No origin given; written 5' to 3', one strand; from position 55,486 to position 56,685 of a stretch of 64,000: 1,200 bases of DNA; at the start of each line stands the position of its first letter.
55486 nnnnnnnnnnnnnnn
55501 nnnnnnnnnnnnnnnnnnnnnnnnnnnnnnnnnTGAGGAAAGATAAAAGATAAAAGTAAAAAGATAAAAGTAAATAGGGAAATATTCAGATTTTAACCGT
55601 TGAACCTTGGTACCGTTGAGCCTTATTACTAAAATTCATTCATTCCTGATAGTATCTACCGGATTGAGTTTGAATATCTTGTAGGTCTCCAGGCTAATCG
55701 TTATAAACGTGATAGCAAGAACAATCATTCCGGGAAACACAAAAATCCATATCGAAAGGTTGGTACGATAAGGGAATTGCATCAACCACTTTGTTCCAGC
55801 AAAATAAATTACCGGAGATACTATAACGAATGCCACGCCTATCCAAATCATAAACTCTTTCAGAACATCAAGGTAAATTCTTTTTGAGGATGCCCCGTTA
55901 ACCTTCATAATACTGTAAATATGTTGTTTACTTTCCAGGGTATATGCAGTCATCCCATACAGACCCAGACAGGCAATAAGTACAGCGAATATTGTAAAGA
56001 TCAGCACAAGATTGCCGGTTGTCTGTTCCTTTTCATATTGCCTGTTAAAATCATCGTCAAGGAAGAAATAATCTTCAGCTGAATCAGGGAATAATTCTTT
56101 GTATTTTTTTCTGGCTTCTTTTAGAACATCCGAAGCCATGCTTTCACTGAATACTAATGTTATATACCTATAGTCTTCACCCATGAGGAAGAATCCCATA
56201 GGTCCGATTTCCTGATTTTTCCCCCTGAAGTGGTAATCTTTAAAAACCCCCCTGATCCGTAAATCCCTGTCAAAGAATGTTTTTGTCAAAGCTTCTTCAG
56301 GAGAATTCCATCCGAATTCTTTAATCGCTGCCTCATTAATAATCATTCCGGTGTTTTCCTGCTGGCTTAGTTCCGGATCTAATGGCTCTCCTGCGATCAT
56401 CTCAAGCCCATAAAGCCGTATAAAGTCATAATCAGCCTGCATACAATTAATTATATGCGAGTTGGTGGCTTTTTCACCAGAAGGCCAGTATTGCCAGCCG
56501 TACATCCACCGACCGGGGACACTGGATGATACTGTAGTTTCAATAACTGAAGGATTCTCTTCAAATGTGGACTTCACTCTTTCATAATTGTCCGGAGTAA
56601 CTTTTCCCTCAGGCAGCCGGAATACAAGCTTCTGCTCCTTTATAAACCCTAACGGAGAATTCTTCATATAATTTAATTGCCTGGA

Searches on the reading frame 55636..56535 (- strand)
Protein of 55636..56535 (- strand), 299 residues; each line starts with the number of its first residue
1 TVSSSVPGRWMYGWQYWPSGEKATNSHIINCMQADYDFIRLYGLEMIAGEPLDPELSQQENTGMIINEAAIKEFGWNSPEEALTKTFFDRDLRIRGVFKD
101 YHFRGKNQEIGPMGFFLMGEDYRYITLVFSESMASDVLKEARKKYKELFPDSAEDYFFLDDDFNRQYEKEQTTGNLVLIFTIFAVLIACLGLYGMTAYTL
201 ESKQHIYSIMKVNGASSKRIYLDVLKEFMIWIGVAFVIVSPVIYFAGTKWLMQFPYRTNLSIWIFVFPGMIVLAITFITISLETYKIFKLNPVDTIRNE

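Call 72: find_homologous_proteins(query=window:55636-56535:-, max_evalue=1e-60)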
Query window:55636-56535:- (299 aa): 14 proteins with E <= 1e-60 among 619 candidates.
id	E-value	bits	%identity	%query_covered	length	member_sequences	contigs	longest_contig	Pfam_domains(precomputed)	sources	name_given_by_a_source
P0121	2.4e-156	538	76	100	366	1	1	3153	PF02687.28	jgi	-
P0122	7.2e-155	533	74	98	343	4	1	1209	-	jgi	-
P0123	1.2e-150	519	73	100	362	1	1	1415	PF02687.28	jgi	-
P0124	3.5e-90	321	48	100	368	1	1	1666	PF02687.28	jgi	jgi:putative ABC transport system permease protein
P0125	9.0e-88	313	47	98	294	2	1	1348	PF02687.28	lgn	-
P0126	5.4e-83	297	48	95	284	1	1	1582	PF02687.28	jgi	jgi:putative ABC transport system permease protein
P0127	2.0e-80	289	51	85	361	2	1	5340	PF02687.28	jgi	-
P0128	1.6e-78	283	47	91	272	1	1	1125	PF02687.28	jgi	jgi:putative ABC transport system permease protein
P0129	4.1e-78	281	48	91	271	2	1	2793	PF02687.28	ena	-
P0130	1.3e-71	260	46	87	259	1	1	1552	PF02687.28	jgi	jgi:putative ABC transport system permease protein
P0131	1.2e-70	257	44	91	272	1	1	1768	PF02687.28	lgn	-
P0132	1.3e-70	257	41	100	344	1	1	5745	PF02687.28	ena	-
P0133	5.9e-69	251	39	100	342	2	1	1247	PF02687.28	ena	-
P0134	9.4e-69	251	48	85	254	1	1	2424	PF02687.28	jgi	-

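Call 73: find_encoding_contigs(protein=P0121, flank=2500, max_places=2)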
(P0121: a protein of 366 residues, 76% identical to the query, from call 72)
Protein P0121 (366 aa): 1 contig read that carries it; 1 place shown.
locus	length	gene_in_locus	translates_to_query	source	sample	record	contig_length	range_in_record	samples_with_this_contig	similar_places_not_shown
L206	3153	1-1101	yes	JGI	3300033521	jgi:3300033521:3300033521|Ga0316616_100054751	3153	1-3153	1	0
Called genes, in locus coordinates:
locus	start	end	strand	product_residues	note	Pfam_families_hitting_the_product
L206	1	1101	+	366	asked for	PF02687:FtsX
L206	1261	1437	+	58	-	-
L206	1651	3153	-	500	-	?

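Call 74: find_encoding_contigs(protein=P0123, flank=1500, max_places=2)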
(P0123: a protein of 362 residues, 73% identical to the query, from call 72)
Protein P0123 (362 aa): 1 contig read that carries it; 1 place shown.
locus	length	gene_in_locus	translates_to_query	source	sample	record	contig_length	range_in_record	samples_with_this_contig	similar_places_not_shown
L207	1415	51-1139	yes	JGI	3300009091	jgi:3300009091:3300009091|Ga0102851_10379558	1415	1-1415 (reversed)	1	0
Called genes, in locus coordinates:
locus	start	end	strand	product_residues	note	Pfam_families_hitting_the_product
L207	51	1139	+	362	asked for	PF02687:FtsX (weak)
